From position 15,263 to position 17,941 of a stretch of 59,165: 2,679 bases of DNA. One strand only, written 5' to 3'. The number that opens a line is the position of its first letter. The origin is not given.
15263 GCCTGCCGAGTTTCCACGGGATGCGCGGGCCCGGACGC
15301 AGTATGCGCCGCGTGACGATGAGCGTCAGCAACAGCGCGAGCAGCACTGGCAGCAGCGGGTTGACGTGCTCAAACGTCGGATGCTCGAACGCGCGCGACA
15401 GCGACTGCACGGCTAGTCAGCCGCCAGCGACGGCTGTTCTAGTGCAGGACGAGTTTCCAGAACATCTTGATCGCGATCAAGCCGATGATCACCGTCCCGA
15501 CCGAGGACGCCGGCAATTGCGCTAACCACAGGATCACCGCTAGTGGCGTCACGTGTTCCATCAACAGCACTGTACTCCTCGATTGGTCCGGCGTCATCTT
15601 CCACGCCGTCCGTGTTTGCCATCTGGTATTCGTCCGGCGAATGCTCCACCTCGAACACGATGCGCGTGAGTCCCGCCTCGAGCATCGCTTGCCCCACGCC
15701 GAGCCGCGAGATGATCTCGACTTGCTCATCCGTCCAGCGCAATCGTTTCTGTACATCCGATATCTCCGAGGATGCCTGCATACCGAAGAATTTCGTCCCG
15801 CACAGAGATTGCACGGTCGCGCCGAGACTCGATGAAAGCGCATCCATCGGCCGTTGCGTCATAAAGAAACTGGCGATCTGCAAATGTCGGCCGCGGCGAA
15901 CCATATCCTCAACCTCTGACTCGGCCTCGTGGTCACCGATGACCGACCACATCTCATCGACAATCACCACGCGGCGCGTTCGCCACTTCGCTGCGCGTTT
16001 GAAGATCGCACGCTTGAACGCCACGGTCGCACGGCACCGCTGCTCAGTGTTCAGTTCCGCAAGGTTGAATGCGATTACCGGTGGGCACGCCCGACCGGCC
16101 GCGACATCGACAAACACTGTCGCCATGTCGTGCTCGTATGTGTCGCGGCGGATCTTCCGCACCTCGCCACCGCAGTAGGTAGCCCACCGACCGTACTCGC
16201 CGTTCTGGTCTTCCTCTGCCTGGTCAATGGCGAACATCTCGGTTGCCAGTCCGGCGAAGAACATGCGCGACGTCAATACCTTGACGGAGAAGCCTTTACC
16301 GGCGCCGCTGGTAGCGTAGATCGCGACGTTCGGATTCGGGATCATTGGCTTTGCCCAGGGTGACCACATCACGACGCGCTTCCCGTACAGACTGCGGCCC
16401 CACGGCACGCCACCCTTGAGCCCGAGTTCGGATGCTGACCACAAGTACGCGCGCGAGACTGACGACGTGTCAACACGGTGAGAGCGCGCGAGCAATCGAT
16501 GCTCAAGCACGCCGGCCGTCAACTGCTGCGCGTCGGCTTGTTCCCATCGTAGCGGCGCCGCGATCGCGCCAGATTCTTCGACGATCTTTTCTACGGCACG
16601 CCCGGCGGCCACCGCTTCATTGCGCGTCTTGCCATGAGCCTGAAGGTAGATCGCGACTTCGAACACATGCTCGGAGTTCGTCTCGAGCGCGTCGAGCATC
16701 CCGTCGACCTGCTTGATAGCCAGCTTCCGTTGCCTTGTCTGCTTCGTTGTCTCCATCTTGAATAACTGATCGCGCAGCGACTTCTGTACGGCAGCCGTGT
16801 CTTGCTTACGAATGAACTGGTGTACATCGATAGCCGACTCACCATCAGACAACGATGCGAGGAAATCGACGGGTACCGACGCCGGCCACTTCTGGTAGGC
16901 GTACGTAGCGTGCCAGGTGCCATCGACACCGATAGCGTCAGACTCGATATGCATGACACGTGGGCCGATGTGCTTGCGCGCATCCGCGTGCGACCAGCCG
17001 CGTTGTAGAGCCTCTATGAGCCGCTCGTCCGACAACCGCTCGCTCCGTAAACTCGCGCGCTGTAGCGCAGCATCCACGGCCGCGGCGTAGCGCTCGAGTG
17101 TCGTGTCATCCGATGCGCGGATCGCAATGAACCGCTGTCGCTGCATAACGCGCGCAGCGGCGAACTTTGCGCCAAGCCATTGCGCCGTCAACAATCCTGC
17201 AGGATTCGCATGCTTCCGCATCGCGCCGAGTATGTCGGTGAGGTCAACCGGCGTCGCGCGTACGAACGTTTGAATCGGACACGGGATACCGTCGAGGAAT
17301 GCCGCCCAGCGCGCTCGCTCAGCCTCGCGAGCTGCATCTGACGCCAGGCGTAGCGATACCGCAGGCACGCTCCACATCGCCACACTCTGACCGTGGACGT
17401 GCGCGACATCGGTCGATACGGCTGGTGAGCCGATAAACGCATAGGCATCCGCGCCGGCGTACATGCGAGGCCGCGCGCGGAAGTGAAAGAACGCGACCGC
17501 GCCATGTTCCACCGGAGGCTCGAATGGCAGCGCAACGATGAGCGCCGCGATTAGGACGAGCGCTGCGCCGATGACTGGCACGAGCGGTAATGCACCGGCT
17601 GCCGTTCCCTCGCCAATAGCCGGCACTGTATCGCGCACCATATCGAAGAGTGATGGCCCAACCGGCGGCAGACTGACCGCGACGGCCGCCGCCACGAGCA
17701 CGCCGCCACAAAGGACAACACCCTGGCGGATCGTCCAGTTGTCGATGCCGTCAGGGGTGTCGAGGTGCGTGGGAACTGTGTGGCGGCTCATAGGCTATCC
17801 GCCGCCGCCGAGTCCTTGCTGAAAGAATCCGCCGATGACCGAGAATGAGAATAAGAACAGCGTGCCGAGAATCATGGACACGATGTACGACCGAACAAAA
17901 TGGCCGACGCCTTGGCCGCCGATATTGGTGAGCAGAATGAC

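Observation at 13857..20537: Gram-positive-type type IV secretion (conjugation-like) gene set inside a complete tailed-phage genome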

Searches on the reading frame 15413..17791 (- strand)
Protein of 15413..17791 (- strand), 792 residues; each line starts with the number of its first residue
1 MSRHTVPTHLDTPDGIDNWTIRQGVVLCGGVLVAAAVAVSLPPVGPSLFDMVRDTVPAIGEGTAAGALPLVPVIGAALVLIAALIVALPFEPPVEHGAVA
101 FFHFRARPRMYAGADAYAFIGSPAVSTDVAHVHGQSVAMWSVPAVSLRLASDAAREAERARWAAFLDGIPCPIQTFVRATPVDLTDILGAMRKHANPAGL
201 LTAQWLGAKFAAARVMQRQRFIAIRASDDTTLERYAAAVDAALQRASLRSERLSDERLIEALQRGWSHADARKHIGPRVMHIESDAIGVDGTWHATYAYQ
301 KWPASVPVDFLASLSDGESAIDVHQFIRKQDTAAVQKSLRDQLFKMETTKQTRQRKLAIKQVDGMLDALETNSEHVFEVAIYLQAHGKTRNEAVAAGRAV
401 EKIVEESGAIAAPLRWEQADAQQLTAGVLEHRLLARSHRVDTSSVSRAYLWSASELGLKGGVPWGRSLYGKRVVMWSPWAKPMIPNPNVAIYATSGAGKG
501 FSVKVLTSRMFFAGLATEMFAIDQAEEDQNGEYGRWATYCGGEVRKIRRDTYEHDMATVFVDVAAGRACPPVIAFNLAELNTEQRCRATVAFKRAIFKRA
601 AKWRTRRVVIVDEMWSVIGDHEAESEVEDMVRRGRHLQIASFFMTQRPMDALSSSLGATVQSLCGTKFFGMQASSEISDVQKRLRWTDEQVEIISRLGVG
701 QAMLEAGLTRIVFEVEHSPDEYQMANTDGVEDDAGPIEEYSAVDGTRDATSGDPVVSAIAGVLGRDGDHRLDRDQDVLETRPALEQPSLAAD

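Call 3: search_protein_families(library=pfam, proteins=[window:15413-17791:-], max_evalue=0.1)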
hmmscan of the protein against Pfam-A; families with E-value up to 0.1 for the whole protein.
window:15413-17791:- (792 aa): 1 family
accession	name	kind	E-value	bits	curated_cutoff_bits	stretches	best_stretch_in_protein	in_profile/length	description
PF12846.13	AAA_10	-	3.1e-07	30.2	27.5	1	602-668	237-299/362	AAA-like domain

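Call 4: search_protein_families(library=ncbifam, proteins=[window:15413-17791:-], max_evalue=0.1)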
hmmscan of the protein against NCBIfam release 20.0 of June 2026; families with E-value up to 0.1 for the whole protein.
window:15413-17791:- (792 aa): 8 families
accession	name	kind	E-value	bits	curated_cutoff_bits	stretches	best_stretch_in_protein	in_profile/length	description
NF045971.1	conju_CD1110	equivalog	3.1e-21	75.3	325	2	267-553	183-476/752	VirB4-like conjugal transfer ATPase, CD1110 family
NF045975.1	VirB4_plasma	equivalog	9.8e-16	56.6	590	1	221-544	230-566/894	Mbov_0397 family ICE element conjugal transfer ATPase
TIGR00929.1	VirB4_CagE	subfamily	1.2e-10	40.4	643.1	1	573-700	602-730/792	VirB4 family type IV secretion/conjugal transfer ATPase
TIGR02746.1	TraC-F-type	equivalog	2e-07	29.3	567.05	2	593-683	630-720/800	type IV secretion system protein TraC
NF041017.1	DNA_import_CedB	equivalog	8.7e-06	24.6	700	1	600-650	467-518/590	DNA import protein CedB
NF010447.0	PRK13873.1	equivalog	0.00061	17.8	1020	1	596-696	626-731/815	conjugal transfer protein TrbE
NF010427.0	PRK13853.1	equivalog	0.0028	15.6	957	1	571-694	593-716/789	type IV secretion system protein VirB4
NF052333.1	ATPase_TcpF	exception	0.014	13.3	1100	1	606-685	682-755/813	conjugal transfer ATPase TcpF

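Call 7: search_protein_families(library=phrogs, proteins=[window:15413-17791:-], max_evalue=0.01)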
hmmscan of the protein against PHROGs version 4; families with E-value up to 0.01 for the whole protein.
window:15413-17791:- (792 aa): 1 family
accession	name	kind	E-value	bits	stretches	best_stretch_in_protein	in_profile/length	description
phrog_2666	-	head and packaging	1.4e-10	41.4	1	485-692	320-505/555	terminase large subunit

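Call 8: search_dna_similar(query=window:15413-17791:-, collection=phages, mode=protein, max_rows=30, max_evalue=0.001)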
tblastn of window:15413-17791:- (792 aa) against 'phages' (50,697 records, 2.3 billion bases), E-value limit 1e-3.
Records with a match: 8; places in all: 8; records where one place covers at least 80% of the query: 0.
Best place of each record, by identity: <60% 8.
By first word of the organism name: Bacteriophage 8.
By host as written in the record: - 8.
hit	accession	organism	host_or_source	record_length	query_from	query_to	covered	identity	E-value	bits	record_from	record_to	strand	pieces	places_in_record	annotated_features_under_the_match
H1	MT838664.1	Bacteriophage sp.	human fecal samples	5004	260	573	40%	21.2%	7e-4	49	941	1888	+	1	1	record has no annotation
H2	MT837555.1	Bacteriophage sp.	human fecal samples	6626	287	547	33%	24.6%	1e-9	68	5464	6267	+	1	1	record has no annotation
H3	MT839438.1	Bacteriophage sp.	human fecal samples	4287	285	547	33%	22.9%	2e-7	61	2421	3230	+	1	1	record has no annotation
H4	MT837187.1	Bacteriophage sp.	human fecal samples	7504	287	547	33%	22.3%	2e-4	51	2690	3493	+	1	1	record has no annotation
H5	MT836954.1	Bacteriophage sp.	human fecal samples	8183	240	510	34%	20.6%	2e-7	61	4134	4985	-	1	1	record has no annotation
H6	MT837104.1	Bacteriophage sp.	human fecal samples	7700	285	547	33%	20.6%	6e-8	62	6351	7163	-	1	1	record has no annotation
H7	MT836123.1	Bacteriophage sp.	human fecal samples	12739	287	547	33%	20.7%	2e-5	54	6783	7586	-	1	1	record has no annotation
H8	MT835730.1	Bacteriophage sp.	human fecal samples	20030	260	504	31%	20.5%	2e-8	64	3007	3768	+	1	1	record has no annotation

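Call 10: find_homologous_proteins(query=window:15413-17791:-, max_evalue=0.00001)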
Query window:15413-17791:- (792 aa): 21 proteins with E <= 0.00001 among 8000 candidates.
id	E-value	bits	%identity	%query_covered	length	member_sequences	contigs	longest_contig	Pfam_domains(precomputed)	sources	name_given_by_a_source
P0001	0.0e+0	1693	96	100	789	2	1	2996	PF12846.14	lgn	-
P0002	0.0e+0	1283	73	99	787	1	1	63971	PF12846.14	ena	-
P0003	0.0e+0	1055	64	94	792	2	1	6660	PF12846.14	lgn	-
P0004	2.1e-240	818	52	92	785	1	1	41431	-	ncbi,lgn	-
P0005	2.5e-238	811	50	99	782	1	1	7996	-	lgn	-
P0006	1.9e-235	802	50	95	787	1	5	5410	PF12846.14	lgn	-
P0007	5.4e-232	790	49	97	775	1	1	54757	PF12846.14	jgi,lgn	-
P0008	7.2e-231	787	49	95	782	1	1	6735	PF12846.14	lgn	-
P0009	7.9e-227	773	50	92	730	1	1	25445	-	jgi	jgi:hypothetical protein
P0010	3.1e-224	765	49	95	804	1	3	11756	-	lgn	-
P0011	7.6e-224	763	50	92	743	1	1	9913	-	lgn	-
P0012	1.3e-223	763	48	94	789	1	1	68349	PF12846.14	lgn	-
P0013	2.7e-222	758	47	95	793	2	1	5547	PF12846.14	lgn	-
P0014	4.0e-221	754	51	92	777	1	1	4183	-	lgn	-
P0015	4.8e-219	748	49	93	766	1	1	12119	-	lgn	-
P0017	9.4e-210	717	48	94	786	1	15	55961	-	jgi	jgi:hypothetical protein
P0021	3.3e-39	153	24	92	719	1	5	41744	-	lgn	-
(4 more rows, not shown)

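Call 11: find_related_loci(query=window:15413-17791:-, collection=viral_contigs, flank=10000)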
Query window:15413-17791:- (792 aa) in viral_contigs; peptide patterns used: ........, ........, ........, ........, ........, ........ (x = any residue, [..] = any of these).
2 stretches matched a pattern, but none encodes a relative of the query by tblastn (E <= 1e-3).

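Call 12: find_encoding_contigs(protein=P0002, flank=10000, max_places=2)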
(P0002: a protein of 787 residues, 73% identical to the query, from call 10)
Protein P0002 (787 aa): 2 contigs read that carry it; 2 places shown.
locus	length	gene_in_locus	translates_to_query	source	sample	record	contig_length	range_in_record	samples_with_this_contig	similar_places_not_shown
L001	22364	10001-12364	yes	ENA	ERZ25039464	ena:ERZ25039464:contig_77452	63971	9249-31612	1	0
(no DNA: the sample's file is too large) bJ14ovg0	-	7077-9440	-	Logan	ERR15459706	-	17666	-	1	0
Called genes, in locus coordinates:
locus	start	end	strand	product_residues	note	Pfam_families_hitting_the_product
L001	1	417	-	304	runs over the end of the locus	PF13565:HTH_32 (faint), PF13384:HTH_23 (faint), PF13542:HTH_Tnp_ISL3 (faint), PF00531:Death (faint), PF13518:HTH_28 (faint)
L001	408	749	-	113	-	-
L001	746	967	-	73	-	-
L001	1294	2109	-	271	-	-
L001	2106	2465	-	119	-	-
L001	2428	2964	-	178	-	-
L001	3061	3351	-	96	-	-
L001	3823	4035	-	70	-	-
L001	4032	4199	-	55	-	-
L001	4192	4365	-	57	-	-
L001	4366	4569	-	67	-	-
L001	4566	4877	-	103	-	-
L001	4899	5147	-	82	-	-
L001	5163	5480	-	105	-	-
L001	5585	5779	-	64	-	-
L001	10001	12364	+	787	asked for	PF12846:AAA_10 (faint)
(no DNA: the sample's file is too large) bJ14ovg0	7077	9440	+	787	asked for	PF12846:AAA_10 (faint)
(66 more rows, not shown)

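Call 13: find_encoding_contigs(protein=P0004, flank=10000, max_places=2)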
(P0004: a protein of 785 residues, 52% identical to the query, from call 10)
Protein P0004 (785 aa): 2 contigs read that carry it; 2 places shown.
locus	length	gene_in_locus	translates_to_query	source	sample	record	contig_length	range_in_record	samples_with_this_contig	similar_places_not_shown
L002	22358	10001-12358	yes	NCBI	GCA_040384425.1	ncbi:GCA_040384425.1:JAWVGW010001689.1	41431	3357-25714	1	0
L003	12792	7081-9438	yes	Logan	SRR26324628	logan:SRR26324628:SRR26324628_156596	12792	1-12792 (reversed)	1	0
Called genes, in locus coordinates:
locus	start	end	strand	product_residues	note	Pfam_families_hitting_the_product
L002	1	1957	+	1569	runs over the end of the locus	-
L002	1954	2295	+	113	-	-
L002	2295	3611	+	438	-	-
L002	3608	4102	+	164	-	-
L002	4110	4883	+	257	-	-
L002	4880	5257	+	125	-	-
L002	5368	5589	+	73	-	-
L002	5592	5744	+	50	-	-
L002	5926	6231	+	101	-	-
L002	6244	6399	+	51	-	-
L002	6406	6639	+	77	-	-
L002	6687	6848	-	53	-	-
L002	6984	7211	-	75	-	PF13443:HTH_26 (weak), PF13560:HTH_31, PF01381:HTH_3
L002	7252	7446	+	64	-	-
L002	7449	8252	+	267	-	-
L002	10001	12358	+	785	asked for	-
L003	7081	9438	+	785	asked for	-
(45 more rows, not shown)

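Call 14: find_encoding_contigs(protein=P0007, flank=10000, max_places=2)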
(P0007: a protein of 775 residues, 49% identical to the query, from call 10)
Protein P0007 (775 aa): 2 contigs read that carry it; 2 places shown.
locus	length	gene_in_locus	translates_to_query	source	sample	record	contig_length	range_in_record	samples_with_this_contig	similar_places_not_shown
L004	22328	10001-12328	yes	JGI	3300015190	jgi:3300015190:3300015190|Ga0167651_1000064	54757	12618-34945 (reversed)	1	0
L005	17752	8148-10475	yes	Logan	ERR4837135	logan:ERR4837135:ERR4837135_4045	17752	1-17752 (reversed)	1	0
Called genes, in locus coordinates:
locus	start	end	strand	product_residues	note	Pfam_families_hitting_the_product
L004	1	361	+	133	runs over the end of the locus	-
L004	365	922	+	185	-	-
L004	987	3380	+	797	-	PF01344:Kelch_1 (faint), PF13964:Beta-prop_Calicin (faint), PF24981:Beta-prop_ATRN-LZTR1 (faint), PF00415:RCC1 (faint), PF13540:RCC1_2 (faint), PF25390:WD40_RLD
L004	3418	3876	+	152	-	-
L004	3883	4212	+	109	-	-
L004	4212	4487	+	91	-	-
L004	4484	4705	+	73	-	-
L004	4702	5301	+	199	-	-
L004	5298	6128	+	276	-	PF01183:Glyco_hydro_25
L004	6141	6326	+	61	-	-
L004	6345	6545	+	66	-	-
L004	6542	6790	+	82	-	-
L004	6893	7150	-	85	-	PF13443:HTH_26, PF13560:HTH_31, PF01381:HTH_3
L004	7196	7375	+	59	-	-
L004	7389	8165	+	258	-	-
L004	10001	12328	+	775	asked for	PF12846:AAA_10 (weak)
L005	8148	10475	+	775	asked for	PF12846:AAA_10 (weak)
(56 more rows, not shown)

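Call 17: find_related_loci(query=A1, collection=genome_contigs, flank=10000)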
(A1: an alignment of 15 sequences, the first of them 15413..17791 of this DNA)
Query A1 (792 aa) in genome_contigs; peptide patterns used: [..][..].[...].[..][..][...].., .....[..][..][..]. (x = any residue, [..] = any of these).
92 stretches matched a pattern; 1 encode a relative of the query (tblastn E <= 1e-3); 1 distinct loci.
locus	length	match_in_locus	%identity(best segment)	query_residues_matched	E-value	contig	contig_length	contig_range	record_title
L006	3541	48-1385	25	275-731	1e-32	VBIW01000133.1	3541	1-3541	MAG: Chloroflexi bacterium isolate CF_140 14_0927_12_20cm_scaffold_36725, whole genome shotgun sequence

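Call 18: find_related_loci(query=A1, collection=viral_contigs, flank=10000)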
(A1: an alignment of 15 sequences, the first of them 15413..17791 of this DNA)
Query A1 (792 aa) in viral_contigs; peptide patterns used: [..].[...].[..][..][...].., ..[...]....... (x = any residue, [..] = any of these).
54 stretches matched a pattern; 1 encode a relative of the query (tblastn E <= 1e-3); 1 distinct loci.
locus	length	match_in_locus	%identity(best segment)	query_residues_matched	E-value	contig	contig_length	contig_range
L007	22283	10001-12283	49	1-772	0e+0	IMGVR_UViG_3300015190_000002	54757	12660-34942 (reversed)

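Call 24: search_solved_structures(query=A1, max_evalue=0.01)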
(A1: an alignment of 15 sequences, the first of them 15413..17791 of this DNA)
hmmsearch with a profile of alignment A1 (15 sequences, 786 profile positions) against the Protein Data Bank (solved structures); distinct sequences matched with E-value up to 0.01: 5.
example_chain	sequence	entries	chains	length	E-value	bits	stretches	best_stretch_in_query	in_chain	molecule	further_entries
4ag5_A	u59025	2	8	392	2e-14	55.6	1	574-725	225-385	TYPE IV SECRETORY PATHWAY VIRB4 COMPONENTS-LIKE PROTEIN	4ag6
7o43_A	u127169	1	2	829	6.9e-08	34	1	608-700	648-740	TrwK protein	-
7o41_A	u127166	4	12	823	7e-08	34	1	608-700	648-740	TrwK protein | Type IV secretion system protein virB4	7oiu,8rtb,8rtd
7o42_A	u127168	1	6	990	9.3e-08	33.6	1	608-700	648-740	TrwK protein,Protein hcp1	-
8j4u_M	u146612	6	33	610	0.0079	17.3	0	577-705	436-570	Nucleoside triphosphate hydrolase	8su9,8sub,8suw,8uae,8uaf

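Call 28: find_encoding_contigs(protein=P0021, flank=10000, max_places=1)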
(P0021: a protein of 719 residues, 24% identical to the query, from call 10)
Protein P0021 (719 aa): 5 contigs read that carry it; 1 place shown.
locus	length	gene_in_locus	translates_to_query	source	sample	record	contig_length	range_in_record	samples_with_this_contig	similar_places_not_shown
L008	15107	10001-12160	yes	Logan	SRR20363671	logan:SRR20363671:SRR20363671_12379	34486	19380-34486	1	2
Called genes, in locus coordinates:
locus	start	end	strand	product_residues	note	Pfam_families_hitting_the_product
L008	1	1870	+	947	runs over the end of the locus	PF00041:fn3 (faint), PF13385:Laminin_G_3, PF13229:Beta_helix (weak)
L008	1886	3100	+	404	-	-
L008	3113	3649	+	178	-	-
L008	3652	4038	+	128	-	-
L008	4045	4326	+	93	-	-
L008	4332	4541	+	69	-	-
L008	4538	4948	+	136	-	-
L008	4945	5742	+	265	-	PF01183:Glyco_hydro_25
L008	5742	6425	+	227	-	-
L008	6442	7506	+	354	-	-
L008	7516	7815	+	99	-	-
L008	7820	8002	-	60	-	-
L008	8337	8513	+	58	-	-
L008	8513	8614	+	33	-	-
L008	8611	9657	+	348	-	-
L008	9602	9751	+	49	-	-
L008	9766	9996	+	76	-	-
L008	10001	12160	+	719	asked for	-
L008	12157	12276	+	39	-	-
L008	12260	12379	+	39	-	-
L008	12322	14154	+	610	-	-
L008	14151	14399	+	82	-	-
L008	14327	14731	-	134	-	-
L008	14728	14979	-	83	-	-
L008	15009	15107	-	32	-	?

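Call 36: search_protein_families(library=padloc, proteins=[window:15413-17791:-], max_evalue=0.01)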
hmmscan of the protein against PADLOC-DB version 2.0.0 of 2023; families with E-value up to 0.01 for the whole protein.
window:15413-17791:- (792 aa): 1 family
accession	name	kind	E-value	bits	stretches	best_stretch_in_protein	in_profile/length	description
PDLC04140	mad8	-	1.8e-07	29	1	474-726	15-308/314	mads_8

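Call 71: search_protein_families(library=ncbifam, proteins=[L008:10001-12160:+], max_evalue=0.01)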
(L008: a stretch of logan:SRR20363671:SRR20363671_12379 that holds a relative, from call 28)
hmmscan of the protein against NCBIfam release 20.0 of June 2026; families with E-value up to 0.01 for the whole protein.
L008:10001-12160:+ (719 aa): 4 families
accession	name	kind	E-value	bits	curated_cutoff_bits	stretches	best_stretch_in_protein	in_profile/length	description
NF045971.1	conju_CD1110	equivalog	8.1e-14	50.8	325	2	365-509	310-454/752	VirB4-like conjugal transfer ATPase, CD1110 family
NF045975.1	VirB4_plasma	equivalog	2.7e-13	48.5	590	1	192-516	212-557/894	Mbov_0397 family ICE element conjugal transfer ATPase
TIGR00929.1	VirB4_CagE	subfamily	1.8e-05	23.2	643.1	0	305-454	264-411/792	VirB4 family type IV secretion/conjugal transfer ATPase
TIGR02746.1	TraC-F-type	equivalog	0.0018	16.2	567.05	0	583-661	644-722/800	type IV secretion system protein TraC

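Call 83: search_dna_similar(query=window:15413-17791:-, collection=plasmids, mode=protein, max_rows=15, max_evalue=0.00001)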
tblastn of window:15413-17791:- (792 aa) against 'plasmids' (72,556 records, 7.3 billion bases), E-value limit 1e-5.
Records with a match: 10; places in all: 10; records where one place covers at least 80% of the query: 0.
Best place of each record, by identity: <60% 10.
By first word of the organism name: Lysinibacillus 2; Candidatus 1; Miltoncostaea 1; Embleya 1; Pontibacillus 1; Vescimonas 1; Sporosarcina 1; Halomarina 1; Subdoligranulum 1.
By predicted mobility (MOB-suite, as given by PLSDB): non-mobilizable 10.
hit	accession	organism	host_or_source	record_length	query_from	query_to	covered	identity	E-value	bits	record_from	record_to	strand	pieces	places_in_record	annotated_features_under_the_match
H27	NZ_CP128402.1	Candidatus Chlorohelix allophototropha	Single colony of Candidatus Chlorohelix ...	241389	275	730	50%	27.7%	2e-11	144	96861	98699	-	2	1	DUF87 domain-containing protein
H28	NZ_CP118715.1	Lysinibacillus fusiformis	Pure isolate,Shoe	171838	302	553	32%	27.2%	1e-8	67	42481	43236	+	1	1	DUF87 domain-containing protein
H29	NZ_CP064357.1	Miltoncostaea oceani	pure culture,marine sediment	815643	253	551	38%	22.8%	2e-8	66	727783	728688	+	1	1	DUF87 domain-containing protein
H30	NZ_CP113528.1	Lysinibacillus irui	bacterial culture,Iru-fermented African ...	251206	302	553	32%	26.6%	6e-8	64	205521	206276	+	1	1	DUF87 domain-containing protein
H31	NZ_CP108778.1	Embleya sp. NBC_00896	-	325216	273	544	34%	24.6%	1e-6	61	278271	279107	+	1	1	ATP-binding protein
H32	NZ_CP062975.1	Pontibacillus sp. ALD_SL1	mangrove mud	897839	275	547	34%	23.6%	6e-9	67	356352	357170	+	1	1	VirB4-like conjugal transfer ATPase, CD1110 family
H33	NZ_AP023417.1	Vescimonas fastidiosa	Homo sapiens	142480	287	547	33%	24.6%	6e-9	68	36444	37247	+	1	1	PrgI family protein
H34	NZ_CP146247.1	Sporosarcina psychrophila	cell culture,Middle part of the water ...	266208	302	559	33%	23.9%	7e-8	64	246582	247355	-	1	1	DUF87 domain-containing protein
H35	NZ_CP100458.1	Halomarina sp. BND7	cell culture,sediment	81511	251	526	35%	21.5%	1e-6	60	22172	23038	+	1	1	transfer complex protein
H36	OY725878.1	Subdoligranulum variabile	-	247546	240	510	34%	20.6%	6e-7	61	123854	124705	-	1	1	record has no annotation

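Call 84: get_annotated_region(hit=H27, flank=12000)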
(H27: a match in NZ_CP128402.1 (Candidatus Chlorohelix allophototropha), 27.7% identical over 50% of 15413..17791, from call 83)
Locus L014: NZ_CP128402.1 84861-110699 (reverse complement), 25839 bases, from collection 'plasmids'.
description: Candidatus Chlorohelix allophototropha isolate L227-S17 plasmid unnamed2, complete sequence
organism: Candidatus Chlorohelix allophototropha (NCBI taxid 3003348)
taxonomy: Bacteria; Chloroflexota; Chloroflexia; Candidatus Chloroheliales; Candidatus Chloroheliaceae; Candidatus Chlorohelix; Candidatus Chlorohelix allophototropha
host: -; source: Single colony of Candidatus Chlorohelix allophototropha from a non-axenic enrichment (subculture 19.9); ...; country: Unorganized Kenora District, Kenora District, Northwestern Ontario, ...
typing (MOB-suite, as given by PLSDB): non-mobilizable
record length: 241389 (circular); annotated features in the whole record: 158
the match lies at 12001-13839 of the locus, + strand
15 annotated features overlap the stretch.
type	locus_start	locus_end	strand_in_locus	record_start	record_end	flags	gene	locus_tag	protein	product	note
CDS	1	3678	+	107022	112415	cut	-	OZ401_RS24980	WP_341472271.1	FtsK/SpoIIIE domain-containing protein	-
CDS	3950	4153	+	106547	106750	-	-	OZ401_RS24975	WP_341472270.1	transposase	GO:0006313 - DNA transposition [Evidence IEA]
CDS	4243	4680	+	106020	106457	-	-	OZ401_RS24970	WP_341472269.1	IS3 family transposase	-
CDS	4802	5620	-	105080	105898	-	istB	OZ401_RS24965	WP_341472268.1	IS21-like element helper ATPase IstB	-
CDS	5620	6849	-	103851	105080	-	istA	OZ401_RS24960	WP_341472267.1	IS21 family transposase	-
CDS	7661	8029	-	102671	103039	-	-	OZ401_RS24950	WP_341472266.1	BRO family protein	-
CDS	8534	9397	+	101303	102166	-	-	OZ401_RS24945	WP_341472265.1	PEGA domain-containing protein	-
CDS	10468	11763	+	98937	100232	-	-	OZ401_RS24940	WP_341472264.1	hypothetical protein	-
CDS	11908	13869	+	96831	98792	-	-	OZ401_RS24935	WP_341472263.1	DUF87 domain-containing protein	-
CDS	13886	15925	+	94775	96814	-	-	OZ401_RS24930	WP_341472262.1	hypothetical protein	-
CDS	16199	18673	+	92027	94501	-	-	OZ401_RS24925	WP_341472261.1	hypothetical protein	-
CDS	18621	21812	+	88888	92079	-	-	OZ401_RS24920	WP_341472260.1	hypothetical protein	-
CDS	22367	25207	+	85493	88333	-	-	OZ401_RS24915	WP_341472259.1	DUF3854 domain-containing protein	-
CDS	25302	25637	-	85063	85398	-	-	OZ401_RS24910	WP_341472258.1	hypothetical protein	-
CDS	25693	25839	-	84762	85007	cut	-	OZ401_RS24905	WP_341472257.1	hypothetical protein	-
